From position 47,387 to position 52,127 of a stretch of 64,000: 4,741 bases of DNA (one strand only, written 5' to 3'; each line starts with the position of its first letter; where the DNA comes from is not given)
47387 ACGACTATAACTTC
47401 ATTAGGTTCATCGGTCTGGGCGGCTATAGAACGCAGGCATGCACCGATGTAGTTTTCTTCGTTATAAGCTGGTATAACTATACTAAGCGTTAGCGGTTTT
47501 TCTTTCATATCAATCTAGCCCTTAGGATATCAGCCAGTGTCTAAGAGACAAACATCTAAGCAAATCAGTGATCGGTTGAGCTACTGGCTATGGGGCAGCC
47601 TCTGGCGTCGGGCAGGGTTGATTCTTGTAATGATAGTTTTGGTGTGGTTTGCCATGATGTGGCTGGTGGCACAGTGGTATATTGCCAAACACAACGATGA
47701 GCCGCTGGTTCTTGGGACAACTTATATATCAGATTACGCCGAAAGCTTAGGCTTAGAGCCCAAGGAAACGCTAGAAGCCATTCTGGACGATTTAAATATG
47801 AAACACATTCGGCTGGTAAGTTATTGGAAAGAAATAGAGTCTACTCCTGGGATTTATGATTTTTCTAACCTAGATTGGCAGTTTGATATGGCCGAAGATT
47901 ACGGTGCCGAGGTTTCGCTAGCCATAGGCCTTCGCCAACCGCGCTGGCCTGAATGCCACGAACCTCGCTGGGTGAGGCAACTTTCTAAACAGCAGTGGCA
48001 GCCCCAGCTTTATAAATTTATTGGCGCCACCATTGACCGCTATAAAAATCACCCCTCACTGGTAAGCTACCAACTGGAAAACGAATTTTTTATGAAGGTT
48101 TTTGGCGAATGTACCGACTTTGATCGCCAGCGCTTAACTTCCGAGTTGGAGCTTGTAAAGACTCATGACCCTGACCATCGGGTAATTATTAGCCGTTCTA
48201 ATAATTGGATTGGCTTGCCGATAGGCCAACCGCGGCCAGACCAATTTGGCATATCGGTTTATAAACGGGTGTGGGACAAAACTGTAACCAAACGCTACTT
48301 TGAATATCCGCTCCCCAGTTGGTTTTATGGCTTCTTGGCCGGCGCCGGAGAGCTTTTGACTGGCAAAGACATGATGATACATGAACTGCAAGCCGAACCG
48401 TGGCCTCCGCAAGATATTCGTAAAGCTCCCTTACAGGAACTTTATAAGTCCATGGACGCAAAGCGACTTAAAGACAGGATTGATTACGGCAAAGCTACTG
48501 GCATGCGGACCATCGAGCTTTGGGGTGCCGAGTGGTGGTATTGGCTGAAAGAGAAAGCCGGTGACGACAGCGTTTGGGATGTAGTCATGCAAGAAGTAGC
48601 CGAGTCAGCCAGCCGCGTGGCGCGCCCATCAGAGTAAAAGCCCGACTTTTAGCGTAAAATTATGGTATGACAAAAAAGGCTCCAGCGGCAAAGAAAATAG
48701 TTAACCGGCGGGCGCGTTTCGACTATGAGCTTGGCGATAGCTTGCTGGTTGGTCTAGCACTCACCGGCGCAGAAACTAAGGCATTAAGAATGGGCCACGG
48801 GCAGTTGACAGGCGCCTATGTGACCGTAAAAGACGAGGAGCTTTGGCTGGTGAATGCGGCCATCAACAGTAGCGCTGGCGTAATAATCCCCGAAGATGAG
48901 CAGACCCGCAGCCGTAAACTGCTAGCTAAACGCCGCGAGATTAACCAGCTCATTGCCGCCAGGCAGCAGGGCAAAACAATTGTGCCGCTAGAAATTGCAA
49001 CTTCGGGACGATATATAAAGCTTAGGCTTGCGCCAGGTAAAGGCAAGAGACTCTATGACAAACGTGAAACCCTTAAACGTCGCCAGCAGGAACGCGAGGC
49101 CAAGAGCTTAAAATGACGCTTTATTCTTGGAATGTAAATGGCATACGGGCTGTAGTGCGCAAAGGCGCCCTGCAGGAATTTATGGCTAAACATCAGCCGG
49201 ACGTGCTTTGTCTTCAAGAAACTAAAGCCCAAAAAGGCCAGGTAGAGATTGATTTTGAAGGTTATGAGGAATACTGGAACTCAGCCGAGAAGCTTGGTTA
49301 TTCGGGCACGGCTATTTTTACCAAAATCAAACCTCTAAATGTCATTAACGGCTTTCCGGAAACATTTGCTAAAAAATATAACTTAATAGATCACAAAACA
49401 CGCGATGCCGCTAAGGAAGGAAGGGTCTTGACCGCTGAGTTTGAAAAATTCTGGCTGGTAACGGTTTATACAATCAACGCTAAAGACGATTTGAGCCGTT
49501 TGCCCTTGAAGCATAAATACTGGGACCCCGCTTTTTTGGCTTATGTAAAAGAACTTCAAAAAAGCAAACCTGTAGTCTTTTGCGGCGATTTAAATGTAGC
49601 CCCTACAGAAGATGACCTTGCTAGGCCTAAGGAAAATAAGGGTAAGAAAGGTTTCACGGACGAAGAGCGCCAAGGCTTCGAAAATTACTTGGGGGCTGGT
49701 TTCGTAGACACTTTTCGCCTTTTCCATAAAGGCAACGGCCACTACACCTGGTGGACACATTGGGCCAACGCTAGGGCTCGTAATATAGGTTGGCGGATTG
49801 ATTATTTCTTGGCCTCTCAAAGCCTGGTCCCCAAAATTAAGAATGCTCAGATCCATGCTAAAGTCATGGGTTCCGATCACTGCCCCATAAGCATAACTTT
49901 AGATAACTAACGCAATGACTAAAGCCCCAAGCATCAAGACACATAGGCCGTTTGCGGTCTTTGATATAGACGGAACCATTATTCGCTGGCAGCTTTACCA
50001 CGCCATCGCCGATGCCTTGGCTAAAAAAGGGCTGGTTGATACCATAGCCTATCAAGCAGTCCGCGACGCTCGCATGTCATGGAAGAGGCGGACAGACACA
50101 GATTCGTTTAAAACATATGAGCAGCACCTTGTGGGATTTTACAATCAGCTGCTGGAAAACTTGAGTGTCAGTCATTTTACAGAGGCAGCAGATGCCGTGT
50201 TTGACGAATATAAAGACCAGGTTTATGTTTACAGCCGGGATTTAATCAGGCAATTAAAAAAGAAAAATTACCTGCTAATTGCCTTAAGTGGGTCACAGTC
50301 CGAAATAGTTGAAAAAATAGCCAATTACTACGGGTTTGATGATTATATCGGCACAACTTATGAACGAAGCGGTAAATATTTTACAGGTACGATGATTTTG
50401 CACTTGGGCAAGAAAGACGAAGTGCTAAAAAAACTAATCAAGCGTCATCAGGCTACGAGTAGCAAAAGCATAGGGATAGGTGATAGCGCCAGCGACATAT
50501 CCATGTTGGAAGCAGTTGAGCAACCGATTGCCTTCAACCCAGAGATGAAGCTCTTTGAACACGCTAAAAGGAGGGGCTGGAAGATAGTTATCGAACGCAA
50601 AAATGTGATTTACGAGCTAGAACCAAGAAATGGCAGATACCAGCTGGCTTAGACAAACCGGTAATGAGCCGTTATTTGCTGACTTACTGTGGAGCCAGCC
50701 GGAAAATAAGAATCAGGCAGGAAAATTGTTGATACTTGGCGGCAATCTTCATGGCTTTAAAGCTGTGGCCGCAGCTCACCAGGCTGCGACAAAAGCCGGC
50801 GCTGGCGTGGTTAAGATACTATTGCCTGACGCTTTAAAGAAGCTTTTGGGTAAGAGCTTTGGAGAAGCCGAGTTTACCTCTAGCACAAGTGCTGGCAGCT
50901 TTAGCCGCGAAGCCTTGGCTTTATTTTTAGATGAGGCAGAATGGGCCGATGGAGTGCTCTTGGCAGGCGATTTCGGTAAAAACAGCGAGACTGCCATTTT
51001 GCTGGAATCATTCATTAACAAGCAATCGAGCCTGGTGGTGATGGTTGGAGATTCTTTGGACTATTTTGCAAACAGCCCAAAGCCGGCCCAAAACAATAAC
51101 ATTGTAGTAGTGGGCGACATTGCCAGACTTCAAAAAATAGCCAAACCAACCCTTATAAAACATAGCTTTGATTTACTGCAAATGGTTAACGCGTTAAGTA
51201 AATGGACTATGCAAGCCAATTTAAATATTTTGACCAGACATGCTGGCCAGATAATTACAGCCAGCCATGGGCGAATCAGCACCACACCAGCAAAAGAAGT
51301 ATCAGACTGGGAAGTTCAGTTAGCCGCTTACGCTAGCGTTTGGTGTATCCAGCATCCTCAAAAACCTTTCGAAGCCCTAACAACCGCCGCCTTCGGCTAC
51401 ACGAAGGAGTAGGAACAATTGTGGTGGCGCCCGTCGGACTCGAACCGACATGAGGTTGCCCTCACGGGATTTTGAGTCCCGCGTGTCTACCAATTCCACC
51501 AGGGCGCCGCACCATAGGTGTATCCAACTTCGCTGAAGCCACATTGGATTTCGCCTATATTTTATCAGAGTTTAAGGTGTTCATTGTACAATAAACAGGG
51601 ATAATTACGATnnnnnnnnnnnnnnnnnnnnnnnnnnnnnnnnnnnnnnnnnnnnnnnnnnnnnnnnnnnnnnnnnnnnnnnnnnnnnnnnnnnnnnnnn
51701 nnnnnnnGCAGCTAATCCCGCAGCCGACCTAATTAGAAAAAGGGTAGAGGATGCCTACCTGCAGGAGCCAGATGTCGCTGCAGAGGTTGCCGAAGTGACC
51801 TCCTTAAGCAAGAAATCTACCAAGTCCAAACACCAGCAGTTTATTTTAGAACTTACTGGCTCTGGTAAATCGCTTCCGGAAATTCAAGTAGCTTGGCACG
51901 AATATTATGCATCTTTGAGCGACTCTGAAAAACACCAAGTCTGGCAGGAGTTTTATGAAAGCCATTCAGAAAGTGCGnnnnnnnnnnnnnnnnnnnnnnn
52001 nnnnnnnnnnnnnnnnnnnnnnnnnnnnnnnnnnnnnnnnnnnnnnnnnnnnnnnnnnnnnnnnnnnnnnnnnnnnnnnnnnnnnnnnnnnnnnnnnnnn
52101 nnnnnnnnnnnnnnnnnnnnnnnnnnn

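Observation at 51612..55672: Sortase with long cytoplasmic N-terminal domain, flanked by a PEGA/beta-rich surface protein and a basic bitopic membrane protein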

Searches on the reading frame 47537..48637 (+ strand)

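Call 3: search_protein_families(library=pfam, proteins=[window:47537-48637:+], max_evalue=0.1)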
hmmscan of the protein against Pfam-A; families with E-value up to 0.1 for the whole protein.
window:47537-48637:+ (366 aa): 2 families
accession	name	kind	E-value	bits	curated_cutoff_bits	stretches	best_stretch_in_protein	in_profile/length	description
PF02449.21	Glyco_hydro_42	-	5.7e-07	29.7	21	2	91-131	24-68/376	Beta-galactosidase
PF02836.23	Glyco_hydro_2_C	-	0.0097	15.5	21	1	142-211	94-153/302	Glycosyl hydrolases family 2, TIM barrel domain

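Call 4: search_protein_families(library=ncbifam, proteins=[window:47537-48637:+], max_evalue=0.1)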
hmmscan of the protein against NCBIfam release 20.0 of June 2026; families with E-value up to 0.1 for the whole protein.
window:47537-48637:+ (366 aa): 1 family
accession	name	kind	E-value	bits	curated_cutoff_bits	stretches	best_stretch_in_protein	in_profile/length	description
NF051902.1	GH35_fam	subfamily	0.045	12.4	500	1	82-125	43-86/510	GH35 family beta-galactosidase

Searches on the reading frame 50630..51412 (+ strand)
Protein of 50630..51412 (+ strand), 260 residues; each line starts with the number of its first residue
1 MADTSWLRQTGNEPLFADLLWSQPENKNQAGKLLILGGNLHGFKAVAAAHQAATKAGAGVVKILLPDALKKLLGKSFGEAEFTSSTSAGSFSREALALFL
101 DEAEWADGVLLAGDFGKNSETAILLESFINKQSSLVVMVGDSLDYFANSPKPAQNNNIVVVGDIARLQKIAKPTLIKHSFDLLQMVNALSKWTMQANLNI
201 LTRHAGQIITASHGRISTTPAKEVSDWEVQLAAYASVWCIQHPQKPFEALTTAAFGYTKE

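Call 3: search_protein_families(library=pfam, proteins=[window:50630-51412:+], max_evalue=0.1)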
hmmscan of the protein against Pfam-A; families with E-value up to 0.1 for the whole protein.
window:50630-51412:+ (260 aa): 1 family
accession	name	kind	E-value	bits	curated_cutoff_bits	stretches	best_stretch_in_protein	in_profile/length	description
PF01256.23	Carb_kinase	-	9.8e-05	22.4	27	1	34-219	2-175/242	NAD(P)H-hydrate dehydratase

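Call 4: search_protein_families(library=ncbifam, proteins=[window:50630-51412:+], max_evalue=0.1)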
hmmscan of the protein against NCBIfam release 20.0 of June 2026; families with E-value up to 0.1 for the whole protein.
window:50630-51412:+ (260 aa): 3 families
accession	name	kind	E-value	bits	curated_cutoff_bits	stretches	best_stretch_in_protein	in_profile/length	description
TIGR00196.1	yjeF_cterm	hypoth_equivalog_domain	8.4e-07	28.6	129.85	1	27-218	21-204/277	NAD(P)H-hydrate dehydratase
NF007856.0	PRK10565.1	equivalog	4.6e-06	25.6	703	1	25-171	249-386/510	bifunctional ADP-dependent NAD(P)H-hydrate dehydratase/NAD(P)H-hydrate epimerase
TIGR00312.2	cbiD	equivalog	0.091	11.9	200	0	113-199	199-283/346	cobalt-precorrin-5B (C(1))-methyltransferase CbiD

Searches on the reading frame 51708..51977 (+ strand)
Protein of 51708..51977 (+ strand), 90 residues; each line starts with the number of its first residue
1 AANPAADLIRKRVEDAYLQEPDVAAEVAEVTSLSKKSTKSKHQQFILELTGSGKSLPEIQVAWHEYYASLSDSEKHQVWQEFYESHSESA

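Call 50: search_protein_representatives(alignment_id=A4)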
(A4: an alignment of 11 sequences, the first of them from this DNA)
Query: 11 sequences, 90 profile positions. Proteins with E-value up to 0.001 (for the whole library): 169; up to 1e-10: 136; up to 1e-30: 13. The best 150 are listed.
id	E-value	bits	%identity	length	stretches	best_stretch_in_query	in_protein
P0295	6.4e-41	154.5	-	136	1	2-90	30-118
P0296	3.4e-40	152.2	-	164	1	2-90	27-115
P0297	5.2e-38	145.2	-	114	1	2-90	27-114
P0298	9.5e-38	144.4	-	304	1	3-90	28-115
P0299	1.5e-36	140.5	-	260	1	2-90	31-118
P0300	2.8e-36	139.6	-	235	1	2-90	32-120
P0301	1.9e-35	137.0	-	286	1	2-89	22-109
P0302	1.2e-34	134.4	-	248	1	3-89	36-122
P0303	7.9e-34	131.8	-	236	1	2-87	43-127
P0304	1.5e-31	124.5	-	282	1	2-88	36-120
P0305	4.1e-31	123.1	-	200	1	2-88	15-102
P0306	7.2e-31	122.3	-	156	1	3-89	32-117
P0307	9.3e-31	122.0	-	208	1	2-89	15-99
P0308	1.5e-30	121.3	-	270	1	2-90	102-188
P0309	2.1e-30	120.8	-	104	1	2-83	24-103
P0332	1.3e-27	111.8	-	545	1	2-86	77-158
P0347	2.3e-26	107.9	-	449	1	2-89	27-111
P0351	2.7e-26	107.7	-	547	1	2-89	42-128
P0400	2.9e-20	88.3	-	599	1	5-87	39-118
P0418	5.5e-15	71.4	-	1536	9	45-83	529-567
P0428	1.9e-11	60.1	-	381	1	2-88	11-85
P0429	4.1e-11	59.0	-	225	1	13-86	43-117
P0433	4.9e-10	55.6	-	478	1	28-88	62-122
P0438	5.5e-09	52.2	-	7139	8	52-83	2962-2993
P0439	7.8e-09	51.7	-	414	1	4-88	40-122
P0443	3.0e-08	49.8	-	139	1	37-86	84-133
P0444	3.2e-08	49.7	-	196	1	45-86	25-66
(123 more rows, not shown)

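Call 51: search_protein_families(library=pfam, proteins=[P0418, P0400, P0332, P0351, P0443, P0444, P0429], max_evalue=0.01)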
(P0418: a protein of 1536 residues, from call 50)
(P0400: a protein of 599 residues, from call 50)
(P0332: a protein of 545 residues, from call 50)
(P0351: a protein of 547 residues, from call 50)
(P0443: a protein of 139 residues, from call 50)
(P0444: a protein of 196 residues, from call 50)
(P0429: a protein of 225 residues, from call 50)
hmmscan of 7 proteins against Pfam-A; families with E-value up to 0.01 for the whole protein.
P0418 (1536 aa): 12 families
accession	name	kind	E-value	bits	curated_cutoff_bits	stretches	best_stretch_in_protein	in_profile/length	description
PF16469.10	NPA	-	0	1065.5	27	12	633-752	1-123/123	Nematode polyprotein allergen ABA-1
PF19707.4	DUF6204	-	1.4e-13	51.6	27.5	0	181-204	6-29/114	Family of unknown function (DUF6204)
PF21593.2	DUF6853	-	1.7e-12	48.3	27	0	160-216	31-87/120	Family of unknown function (DUF6853)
PF21001.2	YqiJ_N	-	2.5e-11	44.2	23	0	236-290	25-65/116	Inner membrane protein YqiJ, N-terminal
PF19551.4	DUF6074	-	2.5e-11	44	27.2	0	169-195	45-71/83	Family of unknown function (DUF6074)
PF10145.14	PhageMin_Tail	-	7.3e-09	36.2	33.2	0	650-689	116-158/201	Phage-related minor tail protein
PF23287.1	KOW7_SPT5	-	1.1e-06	28.7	27.1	0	958-995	5-43/52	Transcription elongation factor SPT5, seventh KOW domain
PF06570.16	DUF1129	-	7.3e-06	26.2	29.1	0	296-324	16-44/207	Protein of unknown function (DUF1129)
PF03448.22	MgtE_N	-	1.1e-05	26.3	25.9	0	185-227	54-96/102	MgtE intracellular N domain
PF14536.11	DUF4441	-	0.00037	21.1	24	0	635-726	6-97/116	Domain of unknown function (DUF4441)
PF00298.24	Ribosomal_L11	-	0.00064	20.5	21.4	0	278-312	22-56/69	Ribosomal protein L11, RNA binding domain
PF20709.2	DUF6823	-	0.0074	17.3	25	0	263-310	23-70/110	Family of unknown function (DUF6823)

P0400 (599 aa): 1 family
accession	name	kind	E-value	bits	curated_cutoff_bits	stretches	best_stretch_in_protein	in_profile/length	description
PF04203.18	Sortase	-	2.7e-24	85.7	26.6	1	427-558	3-123/125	Sortase domain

P0332 (545 aa): 1 family
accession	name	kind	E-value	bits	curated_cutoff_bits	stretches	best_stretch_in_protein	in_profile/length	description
PF04203.18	Sortase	-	6.2e-23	81.3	26.6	1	370-504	3-124/125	Sortase domain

P0351 (547 aa): 1 family
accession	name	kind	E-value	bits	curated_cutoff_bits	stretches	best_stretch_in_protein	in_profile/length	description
PF04203.18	Sortase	-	2.6e-22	79.3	26.6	1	369-504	2-124/125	Sortase domain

P0443 (139 aa): 0 families

P0444 (196 aa): 0 families

P0429 (225 aa): 0 families

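Call 70: find_encoding_contigs(protein=P0400, flank=6000, max_places=1)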
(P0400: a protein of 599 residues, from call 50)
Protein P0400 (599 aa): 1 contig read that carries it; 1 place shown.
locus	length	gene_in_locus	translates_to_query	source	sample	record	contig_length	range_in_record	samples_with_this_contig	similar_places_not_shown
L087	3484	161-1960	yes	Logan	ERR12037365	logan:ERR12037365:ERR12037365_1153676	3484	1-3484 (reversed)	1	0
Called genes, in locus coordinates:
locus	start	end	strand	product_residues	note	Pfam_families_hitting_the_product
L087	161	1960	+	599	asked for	PF04203:Sortase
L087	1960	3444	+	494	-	PF08308:PEGA (weak)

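Call 71: find_encoding_contigs(protein=P0347, flank=6000, max_places=1)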
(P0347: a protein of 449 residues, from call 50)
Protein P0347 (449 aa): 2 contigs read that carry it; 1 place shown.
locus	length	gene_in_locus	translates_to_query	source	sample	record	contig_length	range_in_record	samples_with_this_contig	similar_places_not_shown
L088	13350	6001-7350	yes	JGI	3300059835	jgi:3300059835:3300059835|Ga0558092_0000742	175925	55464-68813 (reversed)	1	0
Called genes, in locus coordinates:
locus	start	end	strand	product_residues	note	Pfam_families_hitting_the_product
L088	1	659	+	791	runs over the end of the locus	PF00004:AAA (weak), PF00158:Sigma54_activat (faint), PF13173:AAA_14 (faint), PF13191:AAA_16 (faint), PF00004:AAA, PF07724:AAA_2, PF07728:AAA_5, PF10431:ClpB_D2-small, +1 more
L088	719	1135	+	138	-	-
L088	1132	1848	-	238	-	PF00696:AA_kinase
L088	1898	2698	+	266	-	PF03372:Exo_endo_phos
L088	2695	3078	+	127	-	PF03819:MazG (weak), PF12643:MazG-like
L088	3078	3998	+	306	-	PF00561:Abhydrolase_1, PF12697:Abhydrolase_6 (weak), PF03096:Ndr, PF12146:Hydrolase_4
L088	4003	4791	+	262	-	-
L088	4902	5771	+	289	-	PF02661:Fic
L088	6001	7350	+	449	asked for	PF04203:Sortase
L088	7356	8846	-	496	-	PF08308:PEGA (faint)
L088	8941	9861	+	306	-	PF14285:DUF4367 (faint)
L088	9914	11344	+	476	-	PF00749:tRNA-synt_1c, PF19269:Anticodon_2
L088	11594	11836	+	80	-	-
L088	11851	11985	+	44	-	-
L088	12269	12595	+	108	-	-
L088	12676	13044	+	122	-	-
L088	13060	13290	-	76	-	-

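Call 72: find_encoding_contigs(protein=P0439, flank=5000, max_places=1)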
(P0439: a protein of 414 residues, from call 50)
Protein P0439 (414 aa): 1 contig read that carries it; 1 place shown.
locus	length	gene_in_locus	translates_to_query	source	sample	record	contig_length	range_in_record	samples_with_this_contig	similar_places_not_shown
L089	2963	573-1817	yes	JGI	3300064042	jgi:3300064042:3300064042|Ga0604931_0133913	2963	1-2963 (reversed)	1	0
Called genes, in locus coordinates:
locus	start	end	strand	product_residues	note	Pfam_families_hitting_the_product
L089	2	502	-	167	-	?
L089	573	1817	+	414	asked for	PF04203:Sortase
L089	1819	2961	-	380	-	?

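Call 73: find_encoding_contigs(protein=P0433, flank=5000, max_places=1)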
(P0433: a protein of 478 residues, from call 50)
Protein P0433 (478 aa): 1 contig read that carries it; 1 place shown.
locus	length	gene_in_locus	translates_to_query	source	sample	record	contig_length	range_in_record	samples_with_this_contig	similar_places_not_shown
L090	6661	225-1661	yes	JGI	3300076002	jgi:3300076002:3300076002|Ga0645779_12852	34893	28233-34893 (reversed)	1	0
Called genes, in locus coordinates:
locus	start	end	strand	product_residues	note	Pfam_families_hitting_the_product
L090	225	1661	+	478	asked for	PF04203:Sortase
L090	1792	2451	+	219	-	-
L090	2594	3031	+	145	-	-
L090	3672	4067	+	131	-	PF00749:tRNA-synt_1c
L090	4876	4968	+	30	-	-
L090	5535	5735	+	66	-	-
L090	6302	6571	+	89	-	-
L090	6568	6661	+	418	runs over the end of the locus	PF00817:IMS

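Call 74: find_encoding_contigs(protein=P0428, flank=5000, max_places=1)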
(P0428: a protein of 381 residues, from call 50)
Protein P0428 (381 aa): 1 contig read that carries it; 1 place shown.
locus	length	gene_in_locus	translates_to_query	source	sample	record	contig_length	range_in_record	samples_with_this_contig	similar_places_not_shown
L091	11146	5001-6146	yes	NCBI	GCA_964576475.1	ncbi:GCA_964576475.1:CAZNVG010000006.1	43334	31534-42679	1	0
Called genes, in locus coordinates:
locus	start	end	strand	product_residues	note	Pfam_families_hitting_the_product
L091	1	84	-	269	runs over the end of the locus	PF00535:Glycos_transf_2, PF13641:Glyco_tranf_2_3, PF13632:Glyco_trans_2_3 (faint)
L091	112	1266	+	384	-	-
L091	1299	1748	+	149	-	PF01668:SmpB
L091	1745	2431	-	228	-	PF00696:AA_kinase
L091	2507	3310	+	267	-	PF03372:Exo_endo_phos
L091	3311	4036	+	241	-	PF00702:Hydrolase (weak), PF12710:HAD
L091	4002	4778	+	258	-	-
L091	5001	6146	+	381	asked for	PF04203:Sortase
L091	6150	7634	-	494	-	PF08308:PEGA (weak)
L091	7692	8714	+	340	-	PF06723:MreB_Mbl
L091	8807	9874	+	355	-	-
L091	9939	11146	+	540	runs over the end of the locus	PF01565:FAD_binding_4, PF02913:FAD-oxidase_C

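Call 77: search_protein_families(library=pfam, proteins=[L089:1819-2961:-, L087:1960-3444:+, L091:8807-9874:+], max_evalue=0.05)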
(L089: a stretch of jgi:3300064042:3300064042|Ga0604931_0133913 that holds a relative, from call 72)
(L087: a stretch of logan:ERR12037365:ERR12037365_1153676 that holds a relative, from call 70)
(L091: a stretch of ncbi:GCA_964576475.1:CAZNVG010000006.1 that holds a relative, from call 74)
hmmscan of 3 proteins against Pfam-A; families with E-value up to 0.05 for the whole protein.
L089:1819-2961:- (380 aa): 1 family
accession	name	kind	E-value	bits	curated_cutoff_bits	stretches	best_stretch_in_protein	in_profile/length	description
PF00933.27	Glyco_hydro_3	-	2.4e-43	149.2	27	1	32-367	2-315/316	Glycosyl hydrolase family 3 N terminal domain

L087:1960-3444:+ (494 aa): 3 families
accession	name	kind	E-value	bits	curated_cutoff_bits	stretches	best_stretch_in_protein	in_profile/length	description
PF08308.17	PEGA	-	4.6e-07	30.1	20.8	1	55-116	3-65/71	PEGA domain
PF04053.20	B-prop_COPA_B_2nd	-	0.0081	16.1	57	1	348-487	2-141/248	COPA/B second beta-propeller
PF13620.12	CarboxypepD_reg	-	0.018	15.8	32.3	0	81-114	42-77/82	Carboxypeptidase regulatory-like domain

L091:8807-9874:+ (355 aa): 1 family
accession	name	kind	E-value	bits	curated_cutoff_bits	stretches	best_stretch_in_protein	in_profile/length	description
PF14285.11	DUF4367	-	0.0001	23.2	22.1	1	250-355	4-110/110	Domain of unknown function (DUF4367)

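Call 80: search_protein_families(library=pfam, alignment_id=A4, max_evalue=5)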
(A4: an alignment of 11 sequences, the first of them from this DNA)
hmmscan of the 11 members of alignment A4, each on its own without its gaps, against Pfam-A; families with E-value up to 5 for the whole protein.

A. member 1, seq(90 aa): 1 family
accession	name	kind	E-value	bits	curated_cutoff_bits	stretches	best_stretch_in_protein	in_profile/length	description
PF15723.11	MqsR_toxin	-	0.11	13.4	26.2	1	60-86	45-71/95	Motility quorum-sensing regulator, toxin of MqsA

B. families by the number of members that match (of 11 scanned): 15 families
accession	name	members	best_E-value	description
PF15723.11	MqsR_toxin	5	0.027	Motility quorum-sensing regulator, toxin of MqsA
PF25034.1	Spectrin_SYNE1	4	0.00018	Nesprin-1, spectrin repeats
PF02203.21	TarH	2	0.08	Tar ligand binding domain homologue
PF14643.11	DUF4455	1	0.013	Domain of unknown function (DUF4455)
PF07813.17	LTXXQ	1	0.013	LTXXQ motif family protein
PF18013.6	Phage_lysozyme2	1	0.023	Phage tail lysozyme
PF09438.16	DUF2017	1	0.046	Domain of unknown function (DUF2017)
PF16038.10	TMIE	1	0.064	TMIE protein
PF00147.23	Fibrinogen_C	1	0.067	Fibrinogen beta and gamma chains, C-terminal globular domain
PF15964.10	CCCAP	1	0.087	Centrosomal colon cancer autoantigen protein family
PF09170.16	STN1_2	1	0.098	CST, complex subunit STN1, C terminal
PF13060.11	DUF3921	1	0.11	Protein of unknown function (DUF3921)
PF08542.16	Rep_fac_C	1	0.14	Replication factor C C-terminal domain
PF04075.20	F420H2_quin_red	1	0.15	F420H(2)-dependent quinone reductase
PF20960.2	Bag6_BAGS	1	0.29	Bag6, BAG-similar domain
